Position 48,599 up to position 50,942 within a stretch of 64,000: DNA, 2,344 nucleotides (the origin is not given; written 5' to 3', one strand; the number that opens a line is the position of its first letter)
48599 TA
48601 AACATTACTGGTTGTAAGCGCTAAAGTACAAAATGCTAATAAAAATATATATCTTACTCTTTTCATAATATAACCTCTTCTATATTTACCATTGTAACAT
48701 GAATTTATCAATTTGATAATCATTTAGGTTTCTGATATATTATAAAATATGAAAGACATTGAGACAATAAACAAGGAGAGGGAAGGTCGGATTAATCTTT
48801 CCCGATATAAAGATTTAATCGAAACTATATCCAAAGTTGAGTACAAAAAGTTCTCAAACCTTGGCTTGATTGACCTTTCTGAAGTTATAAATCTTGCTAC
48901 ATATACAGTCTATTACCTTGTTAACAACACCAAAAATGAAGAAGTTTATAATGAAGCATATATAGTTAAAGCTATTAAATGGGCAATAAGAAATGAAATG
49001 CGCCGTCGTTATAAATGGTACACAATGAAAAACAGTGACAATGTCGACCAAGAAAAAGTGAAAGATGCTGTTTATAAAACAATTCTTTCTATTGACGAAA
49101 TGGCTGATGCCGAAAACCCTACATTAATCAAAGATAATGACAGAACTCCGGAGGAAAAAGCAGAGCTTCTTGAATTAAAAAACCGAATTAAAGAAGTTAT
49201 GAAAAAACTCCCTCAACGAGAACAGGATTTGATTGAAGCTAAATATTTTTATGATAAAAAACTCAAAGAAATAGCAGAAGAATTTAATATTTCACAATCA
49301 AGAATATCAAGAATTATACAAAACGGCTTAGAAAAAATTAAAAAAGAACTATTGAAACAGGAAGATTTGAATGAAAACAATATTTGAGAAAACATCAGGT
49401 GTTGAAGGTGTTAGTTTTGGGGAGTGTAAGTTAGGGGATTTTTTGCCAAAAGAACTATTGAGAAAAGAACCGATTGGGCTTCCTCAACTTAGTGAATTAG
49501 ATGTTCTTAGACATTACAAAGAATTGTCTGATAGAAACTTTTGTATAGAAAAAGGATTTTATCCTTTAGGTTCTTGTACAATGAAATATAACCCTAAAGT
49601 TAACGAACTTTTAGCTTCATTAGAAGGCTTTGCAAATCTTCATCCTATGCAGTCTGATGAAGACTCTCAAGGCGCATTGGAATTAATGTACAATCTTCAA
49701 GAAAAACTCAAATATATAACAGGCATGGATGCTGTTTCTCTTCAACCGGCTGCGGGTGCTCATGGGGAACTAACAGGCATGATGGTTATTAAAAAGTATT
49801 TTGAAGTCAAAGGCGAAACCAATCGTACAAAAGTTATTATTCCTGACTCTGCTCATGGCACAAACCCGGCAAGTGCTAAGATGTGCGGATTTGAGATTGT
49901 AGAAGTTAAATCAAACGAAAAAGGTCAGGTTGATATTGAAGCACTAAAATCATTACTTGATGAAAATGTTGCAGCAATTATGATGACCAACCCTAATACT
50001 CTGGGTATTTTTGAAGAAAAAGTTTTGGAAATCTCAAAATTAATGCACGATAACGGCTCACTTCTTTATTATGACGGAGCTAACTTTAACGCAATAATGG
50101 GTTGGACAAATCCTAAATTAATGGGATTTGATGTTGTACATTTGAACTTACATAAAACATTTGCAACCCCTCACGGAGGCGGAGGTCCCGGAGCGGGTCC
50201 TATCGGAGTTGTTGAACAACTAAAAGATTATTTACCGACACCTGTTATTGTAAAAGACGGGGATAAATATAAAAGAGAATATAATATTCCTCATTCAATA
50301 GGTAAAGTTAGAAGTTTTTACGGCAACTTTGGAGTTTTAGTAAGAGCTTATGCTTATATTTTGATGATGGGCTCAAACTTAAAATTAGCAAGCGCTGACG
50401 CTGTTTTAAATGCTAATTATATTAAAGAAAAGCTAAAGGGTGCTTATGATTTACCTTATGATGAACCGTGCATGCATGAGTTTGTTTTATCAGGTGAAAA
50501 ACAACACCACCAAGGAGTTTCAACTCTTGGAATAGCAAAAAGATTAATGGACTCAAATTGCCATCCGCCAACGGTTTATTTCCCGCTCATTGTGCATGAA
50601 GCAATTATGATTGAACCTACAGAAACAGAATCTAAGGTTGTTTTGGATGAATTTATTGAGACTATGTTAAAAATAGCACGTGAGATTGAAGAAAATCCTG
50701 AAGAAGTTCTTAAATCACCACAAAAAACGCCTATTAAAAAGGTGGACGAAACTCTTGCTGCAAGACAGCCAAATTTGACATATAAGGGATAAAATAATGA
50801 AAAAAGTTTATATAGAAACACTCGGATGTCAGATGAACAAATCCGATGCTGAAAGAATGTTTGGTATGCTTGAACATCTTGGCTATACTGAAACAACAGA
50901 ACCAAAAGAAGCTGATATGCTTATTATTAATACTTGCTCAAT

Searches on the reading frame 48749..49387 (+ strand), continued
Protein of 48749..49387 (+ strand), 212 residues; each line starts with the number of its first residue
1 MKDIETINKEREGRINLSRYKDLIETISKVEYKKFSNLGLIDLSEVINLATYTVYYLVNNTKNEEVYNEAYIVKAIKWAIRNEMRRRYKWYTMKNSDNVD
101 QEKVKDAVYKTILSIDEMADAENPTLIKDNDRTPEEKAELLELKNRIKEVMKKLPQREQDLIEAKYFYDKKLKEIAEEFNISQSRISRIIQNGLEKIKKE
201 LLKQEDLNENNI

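Call 74: search_solved_structures(query=A7, max_evalue=0.001, show_alignments=3)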
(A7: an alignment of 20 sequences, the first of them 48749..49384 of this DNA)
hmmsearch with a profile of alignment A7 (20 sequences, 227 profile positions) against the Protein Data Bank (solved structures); distinct sequences matched with E-value up to 0.001: 52.
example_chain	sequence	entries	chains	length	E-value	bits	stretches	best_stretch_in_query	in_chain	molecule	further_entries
1rp3_A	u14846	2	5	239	2.6e-19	72.7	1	14-220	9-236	RNA polymerase sigma factor SIGMA-28 (FliA) | RNA polymerase sigma factor FliA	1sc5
7lq4_A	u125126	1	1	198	2.7e-17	66.1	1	153-221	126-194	WhiG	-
6pmi_F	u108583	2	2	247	1.5e-14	57.1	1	24-221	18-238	RNA polymerase sigma factor FliA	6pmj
6pfj_A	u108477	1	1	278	2.8e-13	53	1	20-221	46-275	RNA polymerase sigma factor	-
6pfv_A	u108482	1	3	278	3e-13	52.9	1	20-221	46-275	RNA polymerase sigma factor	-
9wsm_F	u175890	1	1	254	2.2e-12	50.1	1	9-221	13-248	RNA polymerase sigma factor FliA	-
9wsf_A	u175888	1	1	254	2.5e-12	49.9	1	11-221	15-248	RNA polymerase sigma factor FliA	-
8jzt_A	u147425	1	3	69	1.1e-11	47.9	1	156-220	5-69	RNA polymerase sigma factor SigF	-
8x6g_H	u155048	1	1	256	6.2e-09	38.8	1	9-217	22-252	RNA polymerase sigma factor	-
8gzg_F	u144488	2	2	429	4.6e-08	36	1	17-217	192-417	RNA polymerase sigma factor SigA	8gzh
5wuq_A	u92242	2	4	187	1.1e-07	34.7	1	144-220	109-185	ECF RNA polymerase sigma factor SigW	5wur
8h3v_G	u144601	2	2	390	1.2e-07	34.6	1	18-217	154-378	RNA polymerase sigma factor SigA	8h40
1l0o_C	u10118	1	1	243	1.9e-07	33.9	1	163-216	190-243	sigma factor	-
9dvs_G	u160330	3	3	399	3.5e-07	33.1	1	18-217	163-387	RNA polymerase sigma factor SigA1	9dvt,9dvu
2q1z_A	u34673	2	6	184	5.6e-07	32.4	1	146-219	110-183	RpoE, ECF SigE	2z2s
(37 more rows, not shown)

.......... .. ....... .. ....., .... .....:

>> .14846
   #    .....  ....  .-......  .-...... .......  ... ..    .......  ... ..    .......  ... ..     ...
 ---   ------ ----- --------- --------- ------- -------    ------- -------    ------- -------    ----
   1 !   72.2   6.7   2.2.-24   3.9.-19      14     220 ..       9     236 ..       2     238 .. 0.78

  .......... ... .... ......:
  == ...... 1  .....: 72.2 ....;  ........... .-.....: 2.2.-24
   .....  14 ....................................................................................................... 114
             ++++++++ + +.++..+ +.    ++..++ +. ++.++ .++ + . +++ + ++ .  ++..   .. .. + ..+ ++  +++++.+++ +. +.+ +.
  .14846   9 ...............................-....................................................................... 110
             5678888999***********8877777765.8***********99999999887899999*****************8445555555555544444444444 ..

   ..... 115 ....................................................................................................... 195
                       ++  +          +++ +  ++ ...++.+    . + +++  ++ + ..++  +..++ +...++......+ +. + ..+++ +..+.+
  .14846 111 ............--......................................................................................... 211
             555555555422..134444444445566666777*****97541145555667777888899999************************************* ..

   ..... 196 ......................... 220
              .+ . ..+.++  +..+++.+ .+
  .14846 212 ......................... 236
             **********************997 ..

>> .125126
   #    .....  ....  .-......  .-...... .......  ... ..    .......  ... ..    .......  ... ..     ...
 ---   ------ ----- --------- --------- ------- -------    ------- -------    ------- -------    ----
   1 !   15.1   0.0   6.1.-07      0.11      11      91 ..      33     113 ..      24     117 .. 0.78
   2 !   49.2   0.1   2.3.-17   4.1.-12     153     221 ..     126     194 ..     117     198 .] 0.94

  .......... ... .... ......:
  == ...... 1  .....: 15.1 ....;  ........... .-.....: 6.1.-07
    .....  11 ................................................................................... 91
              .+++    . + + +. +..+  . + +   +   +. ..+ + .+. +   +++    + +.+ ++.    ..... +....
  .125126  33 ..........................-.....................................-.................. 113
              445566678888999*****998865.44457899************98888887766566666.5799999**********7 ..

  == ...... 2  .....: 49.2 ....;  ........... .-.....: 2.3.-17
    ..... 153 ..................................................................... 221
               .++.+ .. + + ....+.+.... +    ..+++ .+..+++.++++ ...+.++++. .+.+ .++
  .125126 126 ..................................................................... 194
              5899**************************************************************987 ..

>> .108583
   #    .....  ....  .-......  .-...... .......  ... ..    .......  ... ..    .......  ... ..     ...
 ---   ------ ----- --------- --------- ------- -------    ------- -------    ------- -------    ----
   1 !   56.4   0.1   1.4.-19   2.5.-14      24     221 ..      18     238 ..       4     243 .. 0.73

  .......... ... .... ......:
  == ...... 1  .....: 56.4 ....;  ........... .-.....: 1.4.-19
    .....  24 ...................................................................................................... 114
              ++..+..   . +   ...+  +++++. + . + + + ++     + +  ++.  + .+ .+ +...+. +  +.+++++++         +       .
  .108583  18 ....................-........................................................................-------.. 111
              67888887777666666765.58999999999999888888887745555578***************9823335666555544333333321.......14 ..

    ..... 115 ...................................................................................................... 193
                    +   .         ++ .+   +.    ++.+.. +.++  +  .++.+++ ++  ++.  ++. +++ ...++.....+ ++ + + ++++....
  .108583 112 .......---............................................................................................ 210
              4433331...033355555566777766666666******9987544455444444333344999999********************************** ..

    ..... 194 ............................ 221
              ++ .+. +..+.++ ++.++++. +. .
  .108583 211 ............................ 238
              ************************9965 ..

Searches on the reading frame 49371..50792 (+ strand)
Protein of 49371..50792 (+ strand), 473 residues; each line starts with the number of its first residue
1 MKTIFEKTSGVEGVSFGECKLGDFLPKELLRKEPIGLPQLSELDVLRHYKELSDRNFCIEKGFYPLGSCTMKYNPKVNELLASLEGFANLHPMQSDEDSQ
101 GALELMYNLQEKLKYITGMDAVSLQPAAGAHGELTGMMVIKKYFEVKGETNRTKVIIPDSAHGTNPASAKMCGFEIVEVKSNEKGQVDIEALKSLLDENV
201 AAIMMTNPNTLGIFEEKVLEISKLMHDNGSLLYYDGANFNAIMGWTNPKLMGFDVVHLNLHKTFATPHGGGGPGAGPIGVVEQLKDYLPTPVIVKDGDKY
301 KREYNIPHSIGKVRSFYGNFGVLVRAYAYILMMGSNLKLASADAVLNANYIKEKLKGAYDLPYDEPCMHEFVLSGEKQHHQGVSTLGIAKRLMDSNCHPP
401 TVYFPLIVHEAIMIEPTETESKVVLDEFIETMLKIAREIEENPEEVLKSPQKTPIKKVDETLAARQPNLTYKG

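Call 7: search_protein_families(library=pfam, proteins=[window:49371-50792:+], max_evalue=0.01)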
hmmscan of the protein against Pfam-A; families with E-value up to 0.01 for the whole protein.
window:49371-50792:+ (473 aa): 5 families
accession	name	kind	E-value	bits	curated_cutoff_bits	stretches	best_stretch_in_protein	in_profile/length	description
PF21478.3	GcvP2_C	-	6.8e-26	91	27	1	340-446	1-109/122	Glycine dehydrogenase, C-terminal domain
PF02347.22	GDC-P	-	1.1e-13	51.3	26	1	24-293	30-288/429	Glycine cleavage system P-protein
PF00266.25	Aminotran_5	-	2.9e-08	33.5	21.5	1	153-269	89-207/371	Aminotransferase class-V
PF01212.27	Beta_elim_lyase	-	3.6e-05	23.7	27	1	94-269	22-206/288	Beta-eliminating lyase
PF00155.27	Aminotran_1_2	-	0.0002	21.1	19.7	1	150-209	89-156/361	Aminotransferase class I and II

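Call 8: search_protein_families(library=ncbifam, proteins=[window:49371-50792:+], max_evalue=0.01)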
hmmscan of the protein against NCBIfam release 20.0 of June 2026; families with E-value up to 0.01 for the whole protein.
window:49371-50792:+ (473 aa): 16 families
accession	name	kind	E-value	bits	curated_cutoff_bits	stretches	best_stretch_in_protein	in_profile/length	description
NF003346.0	PRK04366.1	equivalog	1.8e-219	729.4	441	1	4-471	12-487/487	aminomethyl-transferring glycine dehydrogenase subunit GcvPB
TIGR00461.1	gcvP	equivalog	4.1e-115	385.6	859.2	1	37-445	463-874/939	aminomethyl-transferring glycine dehydrogenase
NF001696.0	PRK00451.1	equivalog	2.7e-24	85.9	364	1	25-293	31-295/447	aminomethyl-transferring glycine dehydrogenase subunit GcvPA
TIGR03812.1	tyr_de_CO2_Arch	equivalog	1.2e-08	34.2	299.4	1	128-237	84-192/375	tyrosine decarboxylase MfnA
TIGR03402.1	FeS_nifS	equivalog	1.4e-05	24.1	530.75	1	171-237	108-174/379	cysteine desulfurase NifS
TIGR03403.1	nifS_epsilon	equivalog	2e-05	23.6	587.7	1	140-271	77-210/382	NifS family cysteine desulfurase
TIGR01979.1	sufS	subfamily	2.4e-05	23.4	475.1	1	169-269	129-227/403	SufS family cysteine desulfurase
TIGR01977.1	am_tr_V_EF2568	hypoth_equivalog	2.7e-05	23.4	377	1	172-272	110-209/376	cysteine desulfurase family protein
NF041364.1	GntC_guanitoxin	equivalog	5.8e-05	22.2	415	1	143-209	76-144/356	guanitoxin biosynthesis PLP-dependent (S)-gamma-hydroxy-L-arginine cyclodehydratase GntC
TIGR03235.1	DNA_S_dndA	equivalog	0.00023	20.5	480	1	172-269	111-206/353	cysteine desulfurase DndA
NF000586.1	PRK00011.1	subfamily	0.0011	17.8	335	1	111-270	69-227/404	serine hydroxymethyltransferase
NF006810.0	PRK09331.1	subfamily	0.0019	17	301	1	135-288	91-240/397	Sep-tRNA:Cys-tRNA synthetase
NF002806.0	PRK02948.1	subfamily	0.0035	16.4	304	1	168-271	107-208/381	IscS subfamily cysteine desulfurase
TIGR01265.1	tyr_nico_aTase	subfamily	0.0036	16.3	292.45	1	153-209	121-179/403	tyrosine/nicotianamine family aminotransferase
NF006791.0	PRK09295.1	equivalog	0.0051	15.9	661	1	131-243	92-206/406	cysteine desulfurase SufS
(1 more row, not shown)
